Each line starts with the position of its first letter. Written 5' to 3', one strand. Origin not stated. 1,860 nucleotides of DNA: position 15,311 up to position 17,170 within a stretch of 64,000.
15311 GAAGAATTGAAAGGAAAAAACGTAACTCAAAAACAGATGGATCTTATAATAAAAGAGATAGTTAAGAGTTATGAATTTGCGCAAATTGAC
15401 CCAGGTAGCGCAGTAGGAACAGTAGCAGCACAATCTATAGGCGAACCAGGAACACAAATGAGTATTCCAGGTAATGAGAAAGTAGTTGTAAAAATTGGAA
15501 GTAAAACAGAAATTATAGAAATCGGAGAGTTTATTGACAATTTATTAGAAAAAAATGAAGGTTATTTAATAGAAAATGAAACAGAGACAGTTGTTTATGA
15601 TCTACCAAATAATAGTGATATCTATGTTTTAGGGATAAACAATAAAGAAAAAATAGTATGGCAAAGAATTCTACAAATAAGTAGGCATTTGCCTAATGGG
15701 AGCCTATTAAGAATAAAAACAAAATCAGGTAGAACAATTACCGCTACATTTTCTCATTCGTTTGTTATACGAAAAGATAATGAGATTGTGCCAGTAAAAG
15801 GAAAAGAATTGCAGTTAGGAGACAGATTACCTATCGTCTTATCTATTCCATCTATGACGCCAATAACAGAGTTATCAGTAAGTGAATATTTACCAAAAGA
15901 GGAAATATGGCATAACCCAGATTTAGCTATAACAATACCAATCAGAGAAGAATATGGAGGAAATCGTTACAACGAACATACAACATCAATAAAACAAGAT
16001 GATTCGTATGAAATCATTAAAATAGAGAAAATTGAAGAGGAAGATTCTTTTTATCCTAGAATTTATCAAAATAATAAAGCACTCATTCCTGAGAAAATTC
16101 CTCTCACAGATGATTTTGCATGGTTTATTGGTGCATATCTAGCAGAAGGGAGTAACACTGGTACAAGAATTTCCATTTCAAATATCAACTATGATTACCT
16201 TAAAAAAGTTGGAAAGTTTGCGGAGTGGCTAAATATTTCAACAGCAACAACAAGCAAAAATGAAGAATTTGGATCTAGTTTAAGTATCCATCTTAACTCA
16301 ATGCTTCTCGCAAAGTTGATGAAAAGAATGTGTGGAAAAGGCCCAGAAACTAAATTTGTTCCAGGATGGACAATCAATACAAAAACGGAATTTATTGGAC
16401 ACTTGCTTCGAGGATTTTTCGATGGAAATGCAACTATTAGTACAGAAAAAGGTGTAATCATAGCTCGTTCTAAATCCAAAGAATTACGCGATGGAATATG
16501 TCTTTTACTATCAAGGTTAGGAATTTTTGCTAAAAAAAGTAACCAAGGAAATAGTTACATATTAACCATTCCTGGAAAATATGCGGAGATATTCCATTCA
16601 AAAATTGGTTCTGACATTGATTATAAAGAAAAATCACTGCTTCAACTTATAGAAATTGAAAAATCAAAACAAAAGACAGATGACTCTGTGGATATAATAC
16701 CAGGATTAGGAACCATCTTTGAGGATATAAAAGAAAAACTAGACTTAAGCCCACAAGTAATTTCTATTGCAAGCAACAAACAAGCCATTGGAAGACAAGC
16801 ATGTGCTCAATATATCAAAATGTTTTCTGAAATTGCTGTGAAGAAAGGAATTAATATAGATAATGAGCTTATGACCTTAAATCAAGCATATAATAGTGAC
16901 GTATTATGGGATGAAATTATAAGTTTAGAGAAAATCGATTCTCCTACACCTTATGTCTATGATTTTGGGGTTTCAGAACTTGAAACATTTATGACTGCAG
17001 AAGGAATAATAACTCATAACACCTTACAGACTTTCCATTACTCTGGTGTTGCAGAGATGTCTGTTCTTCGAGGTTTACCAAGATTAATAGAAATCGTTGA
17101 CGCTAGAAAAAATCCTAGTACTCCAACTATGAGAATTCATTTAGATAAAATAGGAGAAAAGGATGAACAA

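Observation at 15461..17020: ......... intein in RNA polymerase subunit A''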

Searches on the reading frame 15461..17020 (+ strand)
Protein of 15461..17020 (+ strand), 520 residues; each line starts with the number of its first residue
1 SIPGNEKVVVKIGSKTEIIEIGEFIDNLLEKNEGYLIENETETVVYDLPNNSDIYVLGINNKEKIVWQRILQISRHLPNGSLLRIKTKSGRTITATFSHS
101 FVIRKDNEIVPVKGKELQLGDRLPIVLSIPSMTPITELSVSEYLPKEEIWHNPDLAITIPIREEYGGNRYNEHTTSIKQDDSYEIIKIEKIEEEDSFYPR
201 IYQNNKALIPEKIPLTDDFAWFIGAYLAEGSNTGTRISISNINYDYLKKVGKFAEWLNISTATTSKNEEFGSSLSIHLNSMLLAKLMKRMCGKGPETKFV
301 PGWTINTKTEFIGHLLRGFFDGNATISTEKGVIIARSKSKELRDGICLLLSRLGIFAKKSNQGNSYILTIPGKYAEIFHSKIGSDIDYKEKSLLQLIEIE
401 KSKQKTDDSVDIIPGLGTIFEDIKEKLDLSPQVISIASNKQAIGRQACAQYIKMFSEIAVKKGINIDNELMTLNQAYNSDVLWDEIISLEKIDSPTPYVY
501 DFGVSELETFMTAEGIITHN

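Call 5: search_protein_families(library=pfam, proteins=[window:15461-17020:+], max_evalue=0.1)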
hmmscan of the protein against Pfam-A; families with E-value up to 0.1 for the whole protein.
window:15461-17020:+ (520 aa): 2 families
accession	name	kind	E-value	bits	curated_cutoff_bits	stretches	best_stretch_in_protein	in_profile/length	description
PF14890.11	Intein_splicing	-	1.6e-19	70.6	35.8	1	38-520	5-155/155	Intein splicing domain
PF14528.11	LAGLIDADG_3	-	5.9e-14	52.5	22.5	1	313-383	4-82/82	LAGLIDADG-like domain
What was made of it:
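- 16106..16615 (+): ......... endonuclease core, intein aa 216-385 (two alpha-beta-beta-alpha-beta-beta-alpha halves). Pfam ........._3 (call 5).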

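Call 6: search_protein_families(library=ncbifam, proteins=[window:15461-17020:+], max_evalue=0.1)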
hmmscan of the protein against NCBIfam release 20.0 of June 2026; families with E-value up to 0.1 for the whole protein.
window:15461-17020:+ (520 aa): 13 families
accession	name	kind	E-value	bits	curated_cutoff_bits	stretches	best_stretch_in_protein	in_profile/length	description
NF011491.0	PRK14898.1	equivalog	1.2e-125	420.6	783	1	1-520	76-543/860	DNA-directed RNA polymerase subunit A''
NF045703.1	rSAM_Tes_intein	exception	3.4e-24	84.7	1700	1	2-359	157-512/1040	tetraether lipid synthase Tes, intein-containing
NF005852.0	PRK07773.1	equivalog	4e-15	55.2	780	2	296-520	596-826/886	replicative DNA helicase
TIGR01445.1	intein_Nterm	domain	4.3e-12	46.9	24.5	1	2-102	2-82/83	intein N-terminal splicing region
NF011302.0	PRK14714.1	equivalog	1.2e-11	43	1791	1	4-142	935-1060/1350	DNA-directed DNA polymerase II large subunit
NF011418.0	PRK14845.1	equivalog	3.2e-11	41.8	756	1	25-404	41-319/1049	translation initiation factor IF-2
NF011303.0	PRK14715.1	equivalog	3e-10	37.9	1585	1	2-364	897-1267/1627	DNA-directed DNA polymerase II large subunit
NF003159.0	PRK04132.1-4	equivalog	9.6e-10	37.1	999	2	54-134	96-176/852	replication factor C small subunit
NF003158.0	PRK04132.1-3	equivalog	4.4e-09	34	1750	2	53-133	97-177/1437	replication factor C small subunit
NF038098.1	GyrA_w_intein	exception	7.2e-09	34.1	1850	1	218-422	238-449/1232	intein-containing DNA gyrase subunit A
NF038162.1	RtcB_rel_intein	exception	2.3e-06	25.9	1150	1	363-520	422-578/961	intein-containing RtcB family protein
NF011287.0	PRK14698.1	equivalog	0.00013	20.1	1238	1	177-359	351-533/1017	V-type ATP synthase subunit A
TIGR01443.1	intein_Cterm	domain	0.00033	20.8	15.6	1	498-520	1-23/24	intein C-terminal splicing region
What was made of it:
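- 16895..17020 (+): C-terminal Hint half, intein aa 479-520. Block F is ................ and block G is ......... TIGR01443 intein_Cterm (call 6).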

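Call 10: search_solved_structures(query=window:15461-17020:+, max_evalue=0.01, show_alignments=2)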
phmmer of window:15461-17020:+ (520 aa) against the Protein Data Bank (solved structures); distinct sequences matched with E-value up to 0.01: 6.
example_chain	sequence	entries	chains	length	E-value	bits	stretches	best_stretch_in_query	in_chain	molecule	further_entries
2cw7_A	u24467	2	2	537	9.2e-16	60.7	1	15-162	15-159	Endonuclease PI-PkoII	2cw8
5o9j_A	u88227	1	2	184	8.3e-14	54.3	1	3-129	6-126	Transcription initiation factor IIB,Transcription initiation factor IIB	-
5o9i_A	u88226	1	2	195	3.2e-13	52.3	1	5-133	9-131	Transcription initiation factor IIB,Transcription initiation factor IIB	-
2jmz_A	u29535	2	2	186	1e-09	40.8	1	16-125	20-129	Hypothetical protein MJ0781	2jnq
6rpq_A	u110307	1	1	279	1.5e-07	33.6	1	20-123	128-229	Ubiquitin-like protein SMT3,1108aa long hypothetical cell division control protein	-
6rpp_A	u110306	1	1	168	0.00018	23.5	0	18-126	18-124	Cell division control protein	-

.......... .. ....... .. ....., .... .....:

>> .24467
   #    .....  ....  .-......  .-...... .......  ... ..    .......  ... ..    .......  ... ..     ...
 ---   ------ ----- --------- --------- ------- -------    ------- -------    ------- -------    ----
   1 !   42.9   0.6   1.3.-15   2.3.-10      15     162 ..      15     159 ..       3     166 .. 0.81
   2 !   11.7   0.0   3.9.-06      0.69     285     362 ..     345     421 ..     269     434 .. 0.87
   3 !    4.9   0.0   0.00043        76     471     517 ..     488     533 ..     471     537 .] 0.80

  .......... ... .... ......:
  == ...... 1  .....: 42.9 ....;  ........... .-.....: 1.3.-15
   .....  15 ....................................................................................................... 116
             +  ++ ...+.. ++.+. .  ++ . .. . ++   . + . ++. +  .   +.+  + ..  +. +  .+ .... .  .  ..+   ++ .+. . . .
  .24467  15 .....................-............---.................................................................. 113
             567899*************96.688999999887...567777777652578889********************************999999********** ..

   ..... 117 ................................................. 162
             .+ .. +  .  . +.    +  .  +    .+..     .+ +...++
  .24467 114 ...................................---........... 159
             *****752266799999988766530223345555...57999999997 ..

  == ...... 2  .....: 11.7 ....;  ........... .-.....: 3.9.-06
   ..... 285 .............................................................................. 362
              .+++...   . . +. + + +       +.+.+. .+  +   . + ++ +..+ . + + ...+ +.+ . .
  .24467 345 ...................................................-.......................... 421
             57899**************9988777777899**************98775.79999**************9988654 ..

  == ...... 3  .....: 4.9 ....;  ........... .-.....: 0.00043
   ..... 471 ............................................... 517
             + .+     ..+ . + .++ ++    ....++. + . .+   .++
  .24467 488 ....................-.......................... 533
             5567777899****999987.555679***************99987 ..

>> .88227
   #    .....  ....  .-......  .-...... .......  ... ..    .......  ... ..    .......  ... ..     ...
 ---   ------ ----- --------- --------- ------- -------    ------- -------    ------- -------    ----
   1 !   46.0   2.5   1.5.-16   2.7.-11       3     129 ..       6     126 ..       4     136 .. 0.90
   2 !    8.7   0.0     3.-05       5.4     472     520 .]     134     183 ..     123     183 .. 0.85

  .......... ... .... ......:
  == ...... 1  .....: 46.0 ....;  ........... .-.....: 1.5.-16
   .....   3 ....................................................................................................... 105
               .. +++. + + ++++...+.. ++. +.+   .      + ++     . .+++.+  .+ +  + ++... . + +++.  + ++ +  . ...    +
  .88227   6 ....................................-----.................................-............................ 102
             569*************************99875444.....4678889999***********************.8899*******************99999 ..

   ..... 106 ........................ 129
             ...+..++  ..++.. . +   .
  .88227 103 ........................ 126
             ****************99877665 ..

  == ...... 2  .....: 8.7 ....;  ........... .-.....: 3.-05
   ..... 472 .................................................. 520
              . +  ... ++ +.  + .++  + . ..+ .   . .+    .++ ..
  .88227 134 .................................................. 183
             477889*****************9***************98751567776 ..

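Call 11: find_homologous_proteins(query=window:15461-17020:+)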
Query window:15461-17020:+ (520 aa): 106 proteins with E <= 0.001 among 8000 candidates.
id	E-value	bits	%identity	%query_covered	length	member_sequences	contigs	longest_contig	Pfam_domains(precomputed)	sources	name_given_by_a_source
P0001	1.0e-135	471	47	100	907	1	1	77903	PF04998.23,PF14528.12,PF14890.12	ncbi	ncbi:MAG: DNA-directed RNA polymerase subunit A'', partial [Promethearchaeota archaeon]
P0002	5.9e-135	469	44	100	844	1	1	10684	PF04998.23,PF14528.12,PF14890.12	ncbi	ncbi:MAG: DNA-directed RNA polymerase subunit A'', partial [Candidatus Ranarchaeia archaeon]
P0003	3.9e-134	466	45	100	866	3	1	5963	PF04998.23,PF14528.12,PF14890.12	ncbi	ncbi:MAG: DNA-directed RNA polymerase subunit A'' [Promethearchaeota archaeon]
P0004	8.8e-124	432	42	100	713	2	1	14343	PF04998.23,PF14528.12,PF14890.12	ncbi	ncbi:MAG: LAGLIDADG family homing endonuclease [Promethearchaeia archaeon]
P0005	9.9e-123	429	43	100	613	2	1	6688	PF04998.23,PF14528.12,PF14890.12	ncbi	ncbi:MAG: LAGLIDADG family homing endonuclease, partial [Promethearchaeota archaeon]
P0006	2.3e-110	388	41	100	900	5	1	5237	PF04998.23,PF14528.12,PF14890.12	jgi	-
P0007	1.1e-108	382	40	100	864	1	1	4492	PF04998.23,PF14528.12,PF14890.12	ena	-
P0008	7.3e-107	376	37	100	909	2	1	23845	PF04998.23,PF14528.12,PF14890.12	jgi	-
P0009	1.1e-105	372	40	100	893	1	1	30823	PF04998.23,PF14528.12,PF14890.12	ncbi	-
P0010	1.9e-105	372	37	100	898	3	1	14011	PF04998.23,PF14528.12,PF14890.12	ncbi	-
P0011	3.7e-105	371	40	100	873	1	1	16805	PF04998.23,PF14528.12,PF14890.12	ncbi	-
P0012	7.2e-104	366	41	100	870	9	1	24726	PF04998.23,PF14528.12,PF14890.12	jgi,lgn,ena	-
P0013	1.3e-103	365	37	100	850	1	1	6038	PF04998.23,PF14528.12,PF14890.12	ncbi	-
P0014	1.1e-102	362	39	100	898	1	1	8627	PF04998.23,PF14528.12,PF14890.12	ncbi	-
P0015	8.7e-102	359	38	100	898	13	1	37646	PF04998.23,PF14528.12,PF14890.12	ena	-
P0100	1.4e-20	92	33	37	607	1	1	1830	PF04998.23,PF14528.12,PF14890.12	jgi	-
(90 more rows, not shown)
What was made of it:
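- On rPol A'' allelic intein family (Mja rPol A''; NCBIfam NF011491): Allelic hits have E from 1e-135 to about 1e-20, against 1e-17 or worse for inteins in other hosts (call 11).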

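Call 42: predict_structure(alignment_id=A1)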
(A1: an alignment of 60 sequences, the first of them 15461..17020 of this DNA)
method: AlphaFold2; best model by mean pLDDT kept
length: 520 residues; sequences in the alignment: 60
mean_pLDDT: 87.9   pTM: 0.87
mean pLDDT of the five models: 87.9, 86.7, 86.6, 86.6, 86.4
residues with pLDDT >= 90: 394; 70-90: 57; 50-70: 15; < 50: 54
segments of 3 or more residues with pLDDT < 50: 152-205
pLDDT, mean of each block of 10 residues (from residue 1): 96 92 95 65 88 95 96 93 98 96 96 97 96 90 80 44 44 38 43 47 58 94 98 95 95 93 87 91 94 96 95 98 97 97 98 97 97 97 98 97 80 94 95 81 91 97 98 97 98 97 92 94
secondary structure, 60 per line:
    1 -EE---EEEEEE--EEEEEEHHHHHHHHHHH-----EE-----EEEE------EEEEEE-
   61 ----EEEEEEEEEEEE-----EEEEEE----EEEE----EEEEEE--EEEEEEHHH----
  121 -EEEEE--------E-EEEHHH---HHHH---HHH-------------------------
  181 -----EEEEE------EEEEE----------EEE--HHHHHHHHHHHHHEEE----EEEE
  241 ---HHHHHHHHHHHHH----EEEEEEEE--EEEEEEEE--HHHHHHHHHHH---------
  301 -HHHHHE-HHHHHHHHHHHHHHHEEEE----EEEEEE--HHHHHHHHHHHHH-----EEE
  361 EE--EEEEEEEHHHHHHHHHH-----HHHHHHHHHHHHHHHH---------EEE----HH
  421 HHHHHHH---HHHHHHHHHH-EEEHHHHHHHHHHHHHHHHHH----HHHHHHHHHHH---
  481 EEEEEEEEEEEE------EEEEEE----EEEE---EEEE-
elements in order: E7-12 E15-20 H21-31 E44-47 E54-59 E65-76 E82-87 E92-95 E100-105 E108-113 E122-126 E137-139 H146-149 E186-190 E197-201 E212-214 H217-229 E230-232 E237-240 H244-256 E261-268 E271-278 H281-291 H302-306 H309-323 E324-327 E332-337 H340-352 E358-362 E365-371 H372-381 H387-402 E412-414 H419-427 H431-440 E442-444 H445-462 H467-477 E481-492 E499-504 E509-512 E516-519
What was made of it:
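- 15914..16075 (+): Low-confidence insert in the Hint-to-endonuclease linker, intein aa 152-205. It is gapped in most non-Asgard alleles. pLDDT below 50 over 152-205 (call 42).
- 16106..16615 (+): DSSP pattern (call 42).
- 16406..16432 (+): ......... motif 2 (block E), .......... The catalytic Asp is replaced by Asn323 (16427..16429) and the following Gly by Ala324. The helix ends at residue 323, as the first helix ends at E229 (call 42).
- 16616..16894 (+): Helical accessory domain between the endonuclease core and the C-terminal Hint half, intein aa 386-478. Helices 387-402, 419-427, 431-440, 445-462 and 467-477 with high pLDDT (call 42).
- On Active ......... homing endonuclease: Helices 217-229 and 309-323 are each followed by beta hairpins (call 42).
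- The AF2 model has pLDDT 87.9 and pTM 0.87 (call 42). The two-domain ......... fold is predicted with high confidence (call 42).
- Tried and rejected: The predicted helix ends at residue 323, just as the first helix ends at E229 (call 42).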

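Call 44: fold_search(model_id=the predicted structure, library=pdb)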
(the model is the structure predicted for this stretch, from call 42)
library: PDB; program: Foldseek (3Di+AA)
matches with E <= 10: 778; with E <= 0.001: 80
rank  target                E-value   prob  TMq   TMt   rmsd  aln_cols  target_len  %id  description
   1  2cw7                  1.6e-27  1.00  0.68  0.66   9.4       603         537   18  Crystal structure of intein homing endonuclease II (released 2006-04-18)
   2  7qss                  3.1e-25  1.00  0.67  0.79   5.8       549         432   16  Crystal structure of homing endonuclease-associated TliVMA intein (C1A) (released 2022-03-30)
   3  7qsu                  1.4e-21  1.00  0.57  0.79   7.8       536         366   16  Crystal structure of homing endonuclease-associated TliVMA intein (C1A, d333-339) (released 2022-03-30)
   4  7qst                  3.3e-20  1.00  0.56  0.78   4.9       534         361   16  Crystal structure of homing endonuclease-associated PhoVMA intein (C1A) (released 2022-03-30)
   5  1dq3                  4.8e-20  1.00  0.58  0.65   9.7       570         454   12  CRYSTAL STRUCTURE OF AN ARCHAEAL INTEIN-ENCODED HOMING ENDONUCLEASE PI-PFUI (released 2000-07-05)
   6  1ef0_A                1.1e-10  1.00  0.40  0.48  11.7       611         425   11  CRYSTAL STRUCTURE OF PI-SCEI MINIPRECURSOR (released 2000-06-07)
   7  5o9i_A                2.3e-10  1.00  0.22  0.65   1.7       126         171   24  Crystal structure of transcription factor IIB Mvu mini-intein (released 2017-11-01)
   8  1jva_B                2.8e-10  1.00  0.37  0.43  25.7       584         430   12  CRYSTAL STRUCTURE OF THE VMA1-DERIVED ENDONUCLEASE BEARING THE N AND C EXTEIN PROPEPTIDES (released 2002-08-29)
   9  5o9i_B                5.5e-10  1.00  0.23  0.65   1.8       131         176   24  Crystal structure of transcription factor IIB Mvu mini-intein (released 2017-11-01)
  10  1vde_B                6.9e-10  1.00  0.39  0.46  25.6       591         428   12  PI-SCEI, A HOMING ENDONUCLEASE WITH PROTEIN SPLICING ACTIVITY (released 1998-04-08)
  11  1vde_A                8.7e-10  1.00  0.35  0.41  24.8       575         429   11  PI-SCEI, A HOMING ENDONUCLEASE WITH PROTEIN SPLICING ACTIVITY (released 1998-04-08)
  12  1um2_B                1.0e-09  1.00  0.35  0.42  26.0       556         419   11  Crystal Structure of the Vma1-Derived Endonuclease with the Ligated Extein Segment (released 2004-09-22)
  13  1ef0_B                3.3e-09  1.00  0.36  0.45  25.1       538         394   10  CRYSTAL STRUCTURE OF PI-SCEI MINIPRECURSOR (released 2000-06-07)
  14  5o9j_B                6.8e-09  1.00  0.20  0.50   9.6       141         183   24  Crystal structure of transcription factor IIB Mja mini-intein (released 2017-11-01)
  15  1um2_A                7.2e-09  1.00  0.36  0.43  25.0       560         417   11  Crystal Structure of the Vma1-Derived Endonuclease with the Ligated Extein Segment (released 2004-09-22)
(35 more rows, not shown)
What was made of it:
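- On Active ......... homing endonuclease: Foldseek matches I-DmoI (target-normalised TM 0.67-0.74) and I-Tsp061I (0.66) (call 44).
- Closest known: PI-PkoII / PI-PfuI / TliVMA and PhoVMA inteins. Same: Best structural matches: Foldseek E 1.6e-27 to 4.8e-20, TM 0.56-0.79 (call 44).
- Its best PDB matches are PI-PkoII (E 1.6e-27), TliVMA, PhoVMA, PI-PfuI and PI-SceI, and the core resembles I-DmoI (call 44). There are intein HMM hits (calls 5, 6) and a Hint plus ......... fold matching solved inteins (call 44).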

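Call 56: find_related_loci(query=A1, collection=genome_contigs, flank=1500)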
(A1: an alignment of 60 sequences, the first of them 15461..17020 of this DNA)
Query A1 (520 aa) in genome_contigs; peptide patterns used: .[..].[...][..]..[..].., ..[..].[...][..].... (x = any residue, [..] = any of these).
600 stretches matched a pattern (row limit reached: there are more); 4 encode a relative of the query (tblastn E <= 1e-3); 4 distinct loci.
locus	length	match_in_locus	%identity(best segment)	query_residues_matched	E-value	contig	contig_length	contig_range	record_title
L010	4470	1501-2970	31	1-520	1e-82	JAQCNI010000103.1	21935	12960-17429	MAG: Halorubrum sp. isolate LUM.57 k149_1542625, whole genome shotgun sequence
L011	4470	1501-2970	33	1-520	2e-82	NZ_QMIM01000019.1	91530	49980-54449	Halorubrum sp. 48-1-W NODE_13_length_91530_cov_8.94002, whole genome shotgun sequence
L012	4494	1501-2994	29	1-520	5e-66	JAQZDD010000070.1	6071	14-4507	MAG: Euryarchaeota archaeon Ods04 k141_631571_length_6071_cov_53.8305, whole genome shotgun sequence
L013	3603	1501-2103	36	1-520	2e-24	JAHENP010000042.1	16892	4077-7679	MAG: Haloferacaceae archaeon isolate BinSanityLC-kmean-bin_53-bin_0-refined_2 c_000006933911, whole genome shotgun seque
